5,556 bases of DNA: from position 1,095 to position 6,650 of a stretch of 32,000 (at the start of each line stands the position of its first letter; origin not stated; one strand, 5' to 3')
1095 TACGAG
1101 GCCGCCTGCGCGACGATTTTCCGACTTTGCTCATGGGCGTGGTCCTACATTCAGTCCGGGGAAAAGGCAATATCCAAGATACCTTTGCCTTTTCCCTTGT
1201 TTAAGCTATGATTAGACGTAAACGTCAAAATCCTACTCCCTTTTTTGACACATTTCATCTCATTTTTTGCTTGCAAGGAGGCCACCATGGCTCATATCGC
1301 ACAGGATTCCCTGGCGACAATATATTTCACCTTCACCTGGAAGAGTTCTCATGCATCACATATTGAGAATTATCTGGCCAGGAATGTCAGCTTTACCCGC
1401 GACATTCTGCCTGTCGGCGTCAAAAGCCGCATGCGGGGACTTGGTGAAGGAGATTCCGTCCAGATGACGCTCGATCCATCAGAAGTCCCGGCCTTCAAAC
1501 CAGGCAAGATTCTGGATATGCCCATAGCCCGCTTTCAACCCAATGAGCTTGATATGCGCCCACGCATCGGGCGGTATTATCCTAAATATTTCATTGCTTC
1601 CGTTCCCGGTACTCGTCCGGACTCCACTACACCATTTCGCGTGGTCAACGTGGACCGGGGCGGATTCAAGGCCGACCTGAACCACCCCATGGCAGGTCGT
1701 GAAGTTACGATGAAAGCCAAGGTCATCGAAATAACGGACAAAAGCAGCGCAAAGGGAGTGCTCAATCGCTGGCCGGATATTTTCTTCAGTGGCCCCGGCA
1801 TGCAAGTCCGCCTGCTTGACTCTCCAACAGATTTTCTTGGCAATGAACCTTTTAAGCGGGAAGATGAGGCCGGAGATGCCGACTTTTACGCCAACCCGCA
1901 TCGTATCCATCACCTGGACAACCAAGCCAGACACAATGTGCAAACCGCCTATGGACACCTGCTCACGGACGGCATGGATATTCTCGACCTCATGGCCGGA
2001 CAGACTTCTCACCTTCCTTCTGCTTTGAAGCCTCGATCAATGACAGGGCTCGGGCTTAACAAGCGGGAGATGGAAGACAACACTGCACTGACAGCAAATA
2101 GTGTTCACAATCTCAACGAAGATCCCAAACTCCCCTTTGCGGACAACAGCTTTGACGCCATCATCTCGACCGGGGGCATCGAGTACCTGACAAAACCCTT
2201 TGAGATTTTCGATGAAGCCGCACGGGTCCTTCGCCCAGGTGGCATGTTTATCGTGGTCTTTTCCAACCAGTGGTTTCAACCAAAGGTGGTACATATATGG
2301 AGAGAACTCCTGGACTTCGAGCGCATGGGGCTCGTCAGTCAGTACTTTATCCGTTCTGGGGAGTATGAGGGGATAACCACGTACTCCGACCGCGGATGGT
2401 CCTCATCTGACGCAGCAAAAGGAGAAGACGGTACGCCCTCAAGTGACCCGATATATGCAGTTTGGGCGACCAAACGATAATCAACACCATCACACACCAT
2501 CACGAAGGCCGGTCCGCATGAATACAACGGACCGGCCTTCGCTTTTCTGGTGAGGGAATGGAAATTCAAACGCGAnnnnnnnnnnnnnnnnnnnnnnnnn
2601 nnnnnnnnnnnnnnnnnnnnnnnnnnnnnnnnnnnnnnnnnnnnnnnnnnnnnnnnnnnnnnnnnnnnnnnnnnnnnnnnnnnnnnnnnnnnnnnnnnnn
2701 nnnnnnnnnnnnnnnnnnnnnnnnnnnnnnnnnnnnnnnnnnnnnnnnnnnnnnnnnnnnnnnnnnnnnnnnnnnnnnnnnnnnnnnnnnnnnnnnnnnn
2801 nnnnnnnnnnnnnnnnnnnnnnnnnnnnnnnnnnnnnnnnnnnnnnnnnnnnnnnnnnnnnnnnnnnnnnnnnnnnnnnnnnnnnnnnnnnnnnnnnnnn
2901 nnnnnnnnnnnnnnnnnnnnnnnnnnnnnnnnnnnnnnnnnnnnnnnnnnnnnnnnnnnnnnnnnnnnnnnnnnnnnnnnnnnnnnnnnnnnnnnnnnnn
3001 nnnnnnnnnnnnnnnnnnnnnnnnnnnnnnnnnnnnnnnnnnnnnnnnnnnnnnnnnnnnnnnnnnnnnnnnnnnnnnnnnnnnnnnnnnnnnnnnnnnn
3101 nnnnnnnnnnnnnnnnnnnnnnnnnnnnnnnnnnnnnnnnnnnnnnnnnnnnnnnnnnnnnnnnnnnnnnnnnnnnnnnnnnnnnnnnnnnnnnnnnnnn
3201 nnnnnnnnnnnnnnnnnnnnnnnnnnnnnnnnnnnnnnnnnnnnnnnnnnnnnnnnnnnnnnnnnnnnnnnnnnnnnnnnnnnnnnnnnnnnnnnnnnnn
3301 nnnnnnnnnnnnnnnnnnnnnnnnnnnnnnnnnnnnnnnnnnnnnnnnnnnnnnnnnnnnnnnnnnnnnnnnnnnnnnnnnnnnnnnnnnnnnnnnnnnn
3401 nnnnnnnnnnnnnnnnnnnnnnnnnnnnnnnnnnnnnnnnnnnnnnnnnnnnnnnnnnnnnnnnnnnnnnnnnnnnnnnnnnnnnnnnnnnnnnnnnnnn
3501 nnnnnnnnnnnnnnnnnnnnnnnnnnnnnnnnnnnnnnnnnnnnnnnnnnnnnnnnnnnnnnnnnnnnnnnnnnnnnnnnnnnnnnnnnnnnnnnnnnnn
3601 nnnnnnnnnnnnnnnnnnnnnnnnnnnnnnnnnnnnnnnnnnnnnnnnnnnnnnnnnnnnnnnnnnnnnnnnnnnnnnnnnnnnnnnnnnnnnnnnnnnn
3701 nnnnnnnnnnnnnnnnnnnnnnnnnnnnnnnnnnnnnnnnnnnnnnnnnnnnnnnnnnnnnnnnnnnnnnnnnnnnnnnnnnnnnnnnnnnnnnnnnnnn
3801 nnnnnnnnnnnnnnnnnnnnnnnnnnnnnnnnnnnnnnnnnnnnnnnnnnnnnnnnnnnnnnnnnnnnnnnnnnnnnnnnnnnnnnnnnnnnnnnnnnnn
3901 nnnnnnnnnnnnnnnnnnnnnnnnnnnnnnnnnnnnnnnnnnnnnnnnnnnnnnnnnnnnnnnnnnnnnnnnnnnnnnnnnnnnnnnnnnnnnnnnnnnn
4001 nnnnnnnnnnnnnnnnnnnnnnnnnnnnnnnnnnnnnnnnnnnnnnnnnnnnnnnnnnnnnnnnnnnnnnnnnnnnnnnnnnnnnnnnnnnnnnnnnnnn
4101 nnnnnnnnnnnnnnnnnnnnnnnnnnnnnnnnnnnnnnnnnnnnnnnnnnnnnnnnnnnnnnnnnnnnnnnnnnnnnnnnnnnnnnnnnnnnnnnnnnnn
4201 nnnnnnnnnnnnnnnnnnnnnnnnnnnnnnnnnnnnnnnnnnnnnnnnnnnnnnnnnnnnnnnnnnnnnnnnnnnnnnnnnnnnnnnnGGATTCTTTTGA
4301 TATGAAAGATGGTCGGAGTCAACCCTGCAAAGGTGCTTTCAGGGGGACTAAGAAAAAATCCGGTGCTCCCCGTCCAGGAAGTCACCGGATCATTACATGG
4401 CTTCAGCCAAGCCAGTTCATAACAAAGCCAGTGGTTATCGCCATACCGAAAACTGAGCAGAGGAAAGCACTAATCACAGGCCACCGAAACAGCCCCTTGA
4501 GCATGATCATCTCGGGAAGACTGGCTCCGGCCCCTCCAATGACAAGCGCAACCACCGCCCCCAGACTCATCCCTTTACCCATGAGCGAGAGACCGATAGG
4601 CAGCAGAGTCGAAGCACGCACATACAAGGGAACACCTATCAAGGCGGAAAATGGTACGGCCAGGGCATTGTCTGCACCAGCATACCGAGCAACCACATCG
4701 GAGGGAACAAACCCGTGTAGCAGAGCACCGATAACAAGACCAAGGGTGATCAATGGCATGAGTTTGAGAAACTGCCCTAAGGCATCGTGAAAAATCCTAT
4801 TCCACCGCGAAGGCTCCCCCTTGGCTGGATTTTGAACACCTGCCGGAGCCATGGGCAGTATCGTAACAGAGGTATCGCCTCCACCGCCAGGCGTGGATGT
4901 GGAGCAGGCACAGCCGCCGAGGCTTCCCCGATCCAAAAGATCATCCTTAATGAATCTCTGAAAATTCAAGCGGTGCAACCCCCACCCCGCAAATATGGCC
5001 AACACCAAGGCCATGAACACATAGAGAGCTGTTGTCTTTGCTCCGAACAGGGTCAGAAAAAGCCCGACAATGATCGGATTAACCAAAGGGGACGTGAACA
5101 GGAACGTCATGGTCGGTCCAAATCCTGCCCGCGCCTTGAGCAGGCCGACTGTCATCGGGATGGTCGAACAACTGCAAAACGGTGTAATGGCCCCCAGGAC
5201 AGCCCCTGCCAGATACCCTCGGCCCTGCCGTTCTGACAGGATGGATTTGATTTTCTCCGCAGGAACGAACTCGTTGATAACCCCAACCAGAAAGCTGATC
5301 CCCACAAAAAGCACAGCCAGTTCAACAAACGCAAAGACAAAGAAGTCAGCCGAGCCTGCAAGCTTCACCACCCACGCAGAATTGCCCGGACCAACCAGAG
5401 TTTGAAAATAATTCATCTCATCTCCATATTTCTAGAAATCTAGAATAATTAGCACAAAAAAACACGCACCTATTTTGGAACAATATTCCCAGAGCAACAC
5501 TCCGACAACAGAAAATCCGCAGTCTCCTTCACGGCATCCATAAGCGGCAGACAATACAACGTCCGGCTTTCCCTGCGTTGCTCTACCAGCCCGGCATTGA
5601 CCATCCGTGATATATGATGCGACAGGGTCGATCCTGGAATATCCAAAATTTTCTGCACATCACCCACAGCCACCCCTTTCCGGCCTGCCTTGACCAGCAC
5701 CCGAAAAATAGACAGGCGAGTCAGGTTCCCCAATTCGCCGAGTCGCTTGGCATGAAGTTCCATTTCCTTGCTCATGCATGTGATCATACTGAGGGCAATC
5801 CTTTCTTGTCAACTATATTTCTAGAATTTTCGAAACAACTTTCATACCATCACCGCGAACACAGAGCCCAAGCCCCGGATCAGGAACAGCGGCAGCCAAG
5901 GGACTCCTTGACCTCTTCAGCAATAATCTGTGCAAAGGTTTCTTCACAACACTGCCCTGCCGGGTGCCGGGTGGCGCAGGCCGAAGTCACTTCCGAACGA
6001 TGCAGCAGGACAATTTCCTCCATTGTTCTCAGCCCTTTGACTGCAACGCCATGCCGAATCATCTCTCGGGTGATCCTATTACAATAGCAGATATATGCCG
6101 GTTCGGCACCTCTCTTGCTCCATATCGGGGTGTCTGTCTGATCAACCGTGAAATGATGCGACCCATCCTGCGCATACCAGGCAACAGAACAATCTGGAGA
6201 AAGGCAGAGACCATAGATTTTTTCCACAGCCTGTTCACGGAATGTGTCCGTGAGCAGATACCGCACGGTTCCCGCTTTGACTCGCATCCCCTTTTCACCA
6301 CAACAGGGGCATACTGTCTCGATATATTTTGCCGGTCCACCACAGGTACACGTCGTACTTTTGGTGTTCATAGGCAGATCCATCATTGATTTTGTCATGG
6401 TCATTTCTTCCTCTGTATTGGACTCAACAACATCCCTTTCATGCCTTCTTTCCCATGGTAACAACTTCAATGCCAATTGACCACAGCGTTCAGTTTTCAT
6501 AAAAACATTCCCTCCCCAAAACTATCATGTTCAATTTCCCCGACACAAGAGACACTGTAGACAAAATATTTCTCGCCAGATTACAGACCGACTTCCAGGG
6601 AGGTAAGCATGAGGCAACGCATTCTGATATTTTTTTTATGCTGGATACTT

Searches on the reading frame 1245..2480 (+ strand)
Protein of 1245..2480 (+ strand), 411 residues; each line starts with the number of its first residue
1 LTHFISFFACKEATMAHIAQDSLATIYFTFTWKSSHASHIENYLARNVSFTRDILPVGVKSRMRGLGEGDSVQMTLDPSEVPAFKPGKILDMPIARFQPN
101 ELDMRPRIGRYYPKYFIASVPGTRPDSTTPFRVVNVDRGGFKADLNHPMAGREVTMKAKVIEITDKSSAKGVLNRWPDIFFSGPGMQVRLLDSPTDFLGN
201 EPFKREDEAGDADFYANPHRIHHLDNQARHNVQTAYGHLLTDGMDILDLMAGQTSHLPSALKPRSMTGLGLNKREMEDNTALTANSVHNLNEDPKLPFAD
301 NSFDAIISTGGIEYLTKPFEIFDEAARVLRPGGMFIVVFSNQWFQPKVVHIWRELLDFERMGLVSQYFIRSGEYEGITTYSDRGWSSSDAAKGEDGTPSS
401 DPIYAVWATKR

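Call 11: search_protein_families(library=pfam, proteins=[window:1245-2480:+], max_evalue=0.001)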
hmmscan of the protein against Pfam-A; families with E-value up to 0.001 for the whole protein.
window:1245-2480:+ (411 aa): 7 families
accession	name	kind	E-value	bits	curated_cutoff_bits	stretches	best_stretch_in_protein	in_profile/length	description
PF08241.18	Methyltransf_11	-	2.1e-11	44.7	21.2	1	270-337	25-95/95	Methyltransferase domain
PF13649.12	Methyltransf_25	-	2.6e-07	31.7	27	1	264-333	22-97/97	Methyltransferase domain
PF13847.12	Methyltransf_31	-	1.9e-05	24.8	27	1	294-341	67-113/145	Methyltransferase domain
PF08242.18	Methyltransf_12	-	3.5e-05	24.9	30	1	275-335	39-98/98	Methyltransferase domain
PF13489.12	Methyltransf_23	-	0.00017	21.8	27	1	222-352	3-132/164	Methyltransferase domain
PF01209.24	Ubie_methyltran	-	0.00027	20.8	20.1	1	292-339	106-153/233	ubiE/COQ5 methyltransferase family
PF07021.18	MetW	-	0.00039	20.6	21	1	238-341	9-111/193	Methionine biosynthesis protein MetW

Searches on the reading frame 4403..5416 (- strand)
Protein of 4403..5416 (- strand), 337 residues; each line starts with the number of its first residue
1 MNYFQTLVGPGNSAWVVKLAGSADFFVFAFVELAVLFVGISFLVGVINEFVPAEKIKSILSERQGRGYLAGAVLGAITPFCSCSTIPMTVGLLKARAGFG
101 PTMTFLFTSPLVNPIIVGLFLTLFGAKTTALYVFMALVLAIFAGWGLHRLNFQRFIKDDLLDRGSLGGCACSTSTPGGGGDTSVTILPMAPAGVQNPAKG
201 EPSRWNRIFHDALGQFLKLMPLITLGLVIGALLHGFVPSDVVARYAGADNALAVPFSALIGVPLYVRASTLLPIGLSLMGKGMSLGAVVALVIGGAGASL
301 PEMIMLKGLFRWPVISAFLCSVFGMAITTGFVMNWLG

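Call 11: search_protein_families(library=pfam, proteins=[window:4403-5416:-], max_evalue=0.001)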
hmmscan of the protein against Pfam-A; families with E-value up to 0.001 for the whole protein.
window:4403-5416:- (337 aa): 1 family
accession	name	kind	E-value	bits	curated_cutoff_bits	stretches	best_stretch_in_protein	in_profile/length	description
PF03773.19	ArsP_1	-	2.5e-54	184.9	32.3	1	24-334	7-293/294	Predicted permease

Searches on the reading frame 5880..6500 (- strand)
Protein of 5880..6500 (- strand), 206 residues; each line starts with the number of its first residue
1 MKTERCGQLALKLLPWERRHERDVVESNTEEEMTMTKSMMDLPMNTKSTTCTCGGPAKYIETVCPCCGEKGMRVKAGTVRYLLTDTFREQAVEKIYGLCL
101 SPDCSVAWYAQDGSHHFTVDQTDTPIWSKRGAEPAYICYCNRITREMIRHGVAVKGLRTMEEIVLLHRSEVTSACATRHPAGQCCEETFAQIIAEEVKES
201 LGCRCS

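Call 11: search_protein_families(library=pfam, proteins=[window:5880-6500:-], max_evalue=0.001)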
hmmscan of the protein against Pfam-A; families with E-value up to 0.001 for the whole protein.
window:5880-6500:- (206 aa): 2 families
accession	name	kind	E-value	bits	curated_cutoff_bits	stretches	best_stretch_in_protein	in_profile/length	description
PF18423.6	zf_CopZ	-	7.2e-15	55.1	28.4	1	62-121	2-60/62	Zinc binding domain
PF04324.20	Fer2_BFD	-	1.2e-05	25.9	26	1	136-195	1-50/50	BFD-like [2Fe-2S] binding domain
